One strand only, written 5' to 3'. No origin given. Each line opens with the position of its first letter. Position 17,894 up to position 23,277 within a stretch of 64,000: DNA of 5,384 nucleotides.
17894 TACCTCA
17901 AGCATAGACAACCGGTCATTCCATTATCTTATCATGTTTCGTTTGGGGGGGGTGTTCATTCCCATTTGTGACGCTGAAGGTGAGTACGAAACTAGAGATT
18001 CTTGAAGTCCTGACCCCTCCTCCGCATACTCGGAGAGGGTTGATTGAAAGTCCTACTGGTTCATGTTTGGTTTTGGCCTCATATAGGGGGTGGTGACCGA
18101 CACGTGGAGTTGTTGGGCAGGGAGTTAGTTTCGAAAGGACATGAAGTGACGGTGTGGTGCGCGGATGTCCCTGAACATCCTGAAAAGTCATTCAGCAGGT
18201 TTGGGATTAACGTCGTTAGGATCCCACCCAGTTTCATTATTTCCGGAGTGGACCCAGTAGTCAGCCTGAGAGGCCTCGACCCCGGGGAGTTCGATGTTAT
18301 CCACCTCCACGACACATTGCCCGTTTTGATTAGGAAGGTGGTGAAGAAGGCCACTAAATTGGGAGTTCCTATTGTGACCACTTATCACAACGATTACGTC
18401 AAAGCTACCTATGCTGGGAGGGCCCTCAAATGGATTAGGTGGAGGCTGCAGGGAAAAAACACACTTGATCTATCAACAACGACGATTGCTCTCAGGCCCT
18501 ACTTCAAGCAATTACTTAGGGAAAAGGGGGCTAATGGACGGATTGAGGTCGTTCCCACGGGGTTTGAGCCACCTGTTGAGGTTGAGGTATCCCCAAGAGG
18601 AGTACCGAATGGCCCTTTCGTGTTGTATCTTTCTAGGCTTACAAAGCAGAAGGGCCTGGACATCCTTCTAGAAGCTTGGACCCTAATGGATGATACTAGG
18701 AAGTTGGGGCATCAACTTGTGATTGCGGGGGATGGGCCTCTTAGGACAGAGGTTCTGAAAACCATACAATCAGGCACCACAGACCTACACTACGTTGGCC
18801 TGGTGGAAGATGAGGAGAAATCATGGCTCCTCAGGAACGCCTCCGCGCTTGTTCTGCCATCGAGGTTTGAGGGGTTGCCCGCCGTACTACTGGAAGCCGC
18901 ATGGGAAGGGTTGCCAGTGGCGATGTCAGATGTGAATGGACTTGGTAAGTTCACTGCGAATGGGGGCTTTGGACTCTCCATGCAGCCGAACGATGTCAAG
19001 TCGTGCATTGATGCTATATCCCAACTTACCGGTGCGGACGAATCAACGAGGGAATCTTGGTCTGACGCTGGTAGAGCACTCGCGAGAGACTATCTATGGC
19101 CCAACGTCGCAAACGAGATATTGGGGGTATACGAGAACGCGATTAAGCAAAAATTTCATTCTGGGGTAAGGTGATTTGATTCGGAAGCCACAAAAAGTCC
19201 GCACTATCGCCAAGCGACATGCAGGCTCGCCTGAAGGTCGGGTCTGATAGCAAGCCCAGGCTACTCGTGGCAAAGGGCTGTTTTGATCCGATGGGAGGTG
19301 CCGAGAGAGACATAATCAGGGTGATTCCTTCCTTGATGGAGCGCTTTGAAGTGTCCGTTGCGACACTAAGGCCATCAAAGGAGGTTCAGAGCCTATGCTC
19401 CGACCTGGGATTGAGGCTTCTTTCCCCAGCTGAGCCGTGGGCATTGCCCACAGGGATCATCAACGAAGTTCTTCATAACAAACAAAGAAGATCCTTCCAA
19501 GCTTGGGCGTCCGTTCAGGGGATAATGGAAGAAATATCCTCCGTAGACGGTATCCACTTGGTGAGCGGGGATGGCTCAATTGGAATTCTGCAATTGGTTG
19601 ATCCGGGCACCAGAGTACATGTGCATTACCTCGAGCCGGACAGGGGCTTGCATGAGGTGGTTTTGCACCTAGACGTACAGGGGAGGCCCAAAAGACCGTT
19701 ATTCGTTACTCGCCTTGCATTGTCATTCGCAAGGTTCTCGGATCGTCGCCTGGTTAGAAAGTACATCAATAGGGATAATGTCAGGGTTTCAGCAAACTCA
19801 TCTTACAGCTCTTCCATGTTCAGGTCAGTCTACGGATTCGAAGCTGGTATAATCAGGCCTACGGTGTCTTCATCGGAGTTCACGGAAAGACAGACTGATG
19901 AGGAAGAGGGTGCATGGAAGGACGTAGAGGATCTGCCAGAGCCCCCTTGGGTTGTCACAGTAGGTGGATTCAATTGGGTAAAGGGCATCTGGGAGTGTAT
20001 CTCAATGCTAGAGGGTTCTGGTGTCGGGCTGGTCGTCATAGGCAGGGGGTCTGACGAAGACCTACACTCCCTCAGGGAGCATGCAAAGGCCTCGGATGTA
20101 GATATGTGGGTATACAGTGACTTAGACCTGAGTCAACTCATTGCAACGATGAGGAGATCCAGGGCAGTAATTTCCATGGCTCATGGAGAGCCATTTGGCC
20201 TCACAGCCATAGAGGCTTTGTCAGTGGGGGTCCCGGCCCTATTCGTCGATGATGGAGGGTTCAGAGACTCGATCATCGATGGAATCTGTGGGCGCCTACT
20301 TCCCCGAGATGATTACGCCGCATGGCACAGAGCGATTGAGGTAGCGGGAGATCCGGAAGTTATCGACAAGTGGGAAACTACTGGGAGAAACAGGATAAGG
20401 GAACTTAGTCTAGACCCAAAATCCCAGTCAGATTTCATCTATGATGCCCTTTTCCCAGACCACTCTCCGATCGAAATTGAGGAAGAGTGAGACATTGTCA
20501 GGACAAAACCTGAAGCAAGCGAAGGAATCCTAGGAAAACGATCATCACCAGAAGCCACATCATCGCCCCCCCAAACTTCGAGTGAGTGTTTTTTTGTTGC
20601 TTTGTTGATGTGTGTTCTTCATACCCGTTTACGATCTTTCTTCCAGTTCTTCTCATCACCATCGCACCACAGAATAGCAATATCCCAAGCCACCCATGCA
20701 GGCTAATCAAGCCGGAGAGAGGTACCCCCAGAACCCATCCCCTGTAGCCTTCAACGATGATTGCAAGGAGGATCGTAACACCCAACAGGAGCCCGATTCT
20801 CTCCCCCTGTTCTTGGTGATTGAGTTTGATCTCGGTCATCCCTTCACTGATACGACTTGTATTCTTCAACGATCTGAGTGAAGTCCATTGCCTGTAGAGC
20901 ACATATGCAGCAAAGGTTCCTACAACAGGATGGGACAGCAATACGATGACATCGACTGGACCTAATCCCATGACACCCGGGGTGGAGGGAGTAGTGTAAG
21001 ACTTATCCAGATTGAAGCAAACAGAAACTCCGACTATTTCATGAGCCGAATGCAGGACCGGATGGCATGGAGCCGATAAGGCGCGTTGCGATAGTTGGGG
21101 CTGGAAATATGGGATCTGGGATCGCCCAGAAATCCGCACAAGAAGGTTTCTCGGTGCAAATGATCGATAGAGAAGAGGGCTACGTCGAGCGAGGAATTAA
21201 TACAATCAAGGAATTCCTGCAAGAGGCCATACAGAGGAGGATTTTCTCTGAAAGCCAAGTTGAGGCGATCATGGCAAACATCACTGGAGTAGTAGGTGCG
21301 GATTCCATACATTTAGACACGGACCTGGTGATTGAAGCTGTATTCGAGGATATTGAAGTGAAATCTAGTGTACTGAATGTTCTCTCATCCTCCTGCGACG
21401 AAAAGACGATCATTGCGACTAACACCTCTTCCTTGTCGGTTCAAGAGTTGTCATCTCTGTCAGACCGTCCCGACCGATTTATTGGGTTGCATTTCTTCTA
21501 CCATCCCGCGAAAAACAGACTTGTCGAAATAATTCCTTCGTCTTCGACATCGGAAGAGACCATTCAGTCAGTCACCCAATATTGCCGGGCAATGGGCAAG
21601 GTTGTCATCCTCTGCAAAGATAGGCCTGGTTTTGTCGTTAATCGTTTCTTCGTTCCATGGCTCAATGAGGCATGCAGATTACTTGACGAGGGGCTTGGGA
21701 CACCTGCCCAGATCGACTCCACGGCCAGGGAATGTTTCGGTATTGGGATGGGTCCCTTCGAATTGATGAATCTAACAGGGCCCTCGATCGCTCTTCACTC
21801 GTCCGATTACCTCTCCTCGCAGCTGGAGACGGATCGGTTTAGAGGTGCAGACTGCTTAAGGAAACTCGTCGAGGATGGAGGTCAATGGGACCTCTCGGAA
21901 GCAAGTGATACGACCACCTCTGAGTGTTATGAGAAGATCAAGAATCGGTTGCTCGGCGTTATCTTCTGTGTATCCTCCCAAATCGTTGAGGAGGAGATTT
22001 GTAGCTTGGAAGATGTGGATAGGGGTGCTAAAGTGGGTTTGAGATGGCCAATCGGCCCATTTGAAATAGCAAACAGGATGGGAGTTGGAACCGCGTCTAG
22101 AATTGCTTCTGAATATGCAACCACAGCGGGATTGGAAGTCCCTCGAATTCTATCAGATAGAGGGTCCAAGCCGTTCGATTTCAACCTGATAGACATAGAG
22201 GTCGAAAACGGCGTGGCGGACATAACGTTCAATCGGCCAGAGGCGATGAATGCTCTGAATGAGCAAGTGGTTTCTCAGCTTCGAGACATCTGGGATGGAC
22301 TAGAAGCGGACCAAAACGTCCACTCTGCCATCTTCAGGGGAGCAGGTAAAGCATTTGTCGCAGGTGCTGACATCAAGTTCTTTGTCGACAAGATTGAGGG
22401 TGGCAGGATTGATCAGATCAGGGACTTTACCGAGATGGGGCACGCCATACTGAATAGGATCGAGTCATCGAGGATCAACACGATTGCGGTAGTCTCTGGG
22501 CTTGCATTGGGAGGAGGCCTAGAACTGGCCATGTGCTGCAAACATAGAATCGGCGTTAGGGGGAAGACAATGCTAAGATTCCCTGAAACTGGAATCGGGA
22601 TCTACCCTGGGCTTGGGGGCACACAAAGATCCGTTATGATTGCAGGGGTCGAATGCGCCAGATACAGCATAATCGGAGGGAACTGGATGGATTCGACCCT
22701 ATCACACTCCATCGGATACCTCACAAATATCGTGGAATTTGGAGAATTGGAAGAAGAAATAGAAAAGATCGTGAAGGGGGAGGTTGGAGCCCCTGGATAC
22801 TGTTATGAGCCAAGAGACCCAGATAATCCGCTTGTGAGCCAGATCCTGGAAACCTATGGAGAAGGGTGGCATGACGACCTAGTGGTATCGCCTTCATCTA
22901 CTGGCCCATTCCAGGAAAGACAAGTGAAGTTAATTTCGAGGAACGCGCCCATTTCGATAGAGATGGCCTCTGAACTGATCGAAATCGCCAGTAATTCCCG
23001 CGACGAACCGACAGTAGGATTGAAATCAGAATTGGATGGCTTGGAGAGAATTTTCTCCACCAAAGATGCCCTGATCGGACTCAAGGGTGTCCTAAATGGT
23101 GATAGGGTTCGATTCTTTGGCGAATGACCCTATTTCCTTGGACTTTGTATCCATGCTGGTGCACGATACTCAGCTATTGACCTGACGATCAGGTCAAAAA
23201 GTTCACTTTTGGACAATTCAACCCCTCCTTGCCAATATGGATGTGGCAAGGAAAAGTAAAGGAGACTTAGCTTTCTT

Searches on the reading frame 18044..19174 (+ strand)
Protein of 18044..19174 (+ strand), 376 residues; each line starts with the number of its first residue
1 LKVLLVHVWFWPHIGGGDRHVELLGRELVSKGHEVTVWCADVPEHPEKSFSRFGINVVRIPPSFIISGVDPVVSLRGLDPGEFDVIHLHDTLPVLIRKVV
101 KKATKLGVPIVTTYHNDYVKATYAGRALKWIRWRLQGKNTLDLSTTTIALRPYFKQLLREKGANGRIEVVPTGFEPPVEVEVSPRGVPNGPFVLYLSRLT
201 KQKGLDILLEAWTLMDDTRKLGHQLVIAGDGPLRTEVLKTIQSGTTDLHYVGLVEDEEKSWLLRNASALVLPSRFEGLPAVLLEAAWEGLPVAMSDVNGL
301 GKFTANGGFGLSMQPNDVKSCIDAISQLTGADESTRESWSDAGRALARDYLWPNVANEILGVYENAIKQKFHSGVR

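Call 16: search_protein_families(library=pfam, proteins=[window:18044-19174:+], max_evalue=0.001)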
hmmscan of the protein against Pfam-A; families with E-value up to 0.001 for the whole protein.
window:18044-19174:+ (376 aa): 5 families
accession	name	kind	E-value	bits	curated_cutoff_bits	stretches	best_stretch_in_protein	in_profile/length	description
PF13439.12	Glyco_transf_4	-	6.8e-24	85.2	28.5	1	14-174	1-166/170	Glycosyltransferase Family 4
PF00534.26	Glycos_transf_1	-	1.3e-23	83.9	26.4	1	189-344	14-170/172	Glycosyl transferases group 1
PF13692.12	Glyco_trans_1_4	-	3.7e-23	82.8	27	1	191-328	2-139/142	Glycosyl transferases group 1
PF13579.12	Glyco_trans_4_4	-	1.1e-15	58.8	29.7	1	15-173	1-158/158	Glycosyl transferase 4-like domain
PF20706.3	GT4-conflict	-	3.4e-11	43.2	26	1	155-350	162-358/385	Family 4 Glycosyltransferase in conflict systems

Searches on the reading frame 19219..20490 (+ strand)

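Call 16: search_protein_families(library=pfam, proteins=[window:19219-20490:+], max_evalue=0.001)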
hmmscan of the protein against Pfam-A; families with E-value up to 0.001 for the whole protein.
window:19219-20490:+ (423 aa): 3 families
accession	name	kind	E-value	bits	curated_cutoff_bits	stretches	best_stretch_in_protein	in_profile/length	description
PF00534.26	Glycos_transf_1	-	1e-15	58.1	26.4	1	240-374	13-153/172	Glycosyl transferases group 1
PF13692.12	Glyco_trans_1_4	-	5.2e-10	40.2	27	1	245-374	4-137/142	Glycosyl transferases group 1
PF20706.3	GT4-conflict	-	4e-07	29.8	26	1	271-385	235-347/385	Family 4 Glycosyltransferase in conflict systems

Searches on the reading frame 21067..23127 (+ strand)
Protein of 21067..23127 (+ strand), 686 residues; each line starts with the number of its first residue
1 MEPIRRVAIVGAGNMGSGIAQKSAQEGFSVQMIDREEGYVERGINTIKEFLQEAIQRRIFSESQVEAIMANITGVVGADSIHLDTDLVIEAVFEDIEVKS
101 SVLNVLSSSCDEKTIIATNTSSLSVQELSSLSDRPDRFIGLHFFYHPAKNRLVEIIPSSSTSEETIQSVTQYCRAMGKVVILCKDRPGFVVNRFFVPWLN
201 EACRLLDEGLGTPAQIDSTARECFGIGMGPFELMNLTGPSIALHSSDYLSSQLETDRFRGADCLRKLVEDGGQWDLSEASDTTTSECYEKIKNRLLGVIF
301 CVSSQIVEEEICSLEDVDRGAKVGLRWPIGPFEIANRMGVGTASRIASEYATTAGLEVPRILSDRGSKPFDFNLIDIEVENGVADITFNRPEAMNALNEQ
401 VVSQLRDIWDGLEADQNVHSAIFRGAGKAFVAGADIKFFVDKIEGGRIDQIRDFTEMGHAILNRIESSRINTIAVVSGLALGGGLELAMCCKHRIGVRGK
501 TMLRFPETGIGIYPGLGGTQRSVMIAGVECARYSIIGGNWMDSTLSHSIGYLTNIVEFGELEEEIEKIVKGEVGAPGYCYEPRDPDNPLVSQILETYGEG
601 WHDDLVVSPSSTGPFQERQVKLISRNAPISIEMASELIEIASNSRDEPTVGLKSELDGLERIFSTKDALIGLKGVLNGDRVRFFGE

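Call 16: search_protein_families(library=pfam, proteins=[window:21067-23127:+], max_evalue=0.001)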
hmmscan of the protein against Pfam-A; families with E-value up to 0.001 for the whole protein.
window:21067-23127:+ (686 aa): 6 families
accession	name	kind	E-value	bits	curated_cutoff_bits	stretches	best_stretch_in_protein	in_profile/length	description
PF02737.24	3HCDH_N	-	1.3e-54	185.3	22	1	7-185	2-179/180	3-hydroxyacyl-CoA dehydrogenase, NAD binding domain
PF00725.27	3HCDH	-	5.3e-32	110.7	22.1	2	188-271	1-84/97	3-hydroxyacyl-CoA dehydrogenase, C-terminal domain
PF16113.10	ECH_2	-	2.3e-30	106.7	27.2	1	386-675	4-308/335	Enoyl-CoA hydratase/isomerase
PF00378.25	ECH_1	-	1.7e-27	96.8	27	1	379-564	2-182/251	Enoyl-CoA hydratase/isomerase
PF03446.21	NAD_binding_2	-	3.7e-05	24.2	21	1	7-122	2-96/161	NAD binding domain of 6-phosphogluconate dehydrogenase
PF07992.20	Pyr_redox_2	-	4.5e-05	23.5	26.1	1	6-86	2-81/291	Pyridine nucleotide-disulphide oxidoreductase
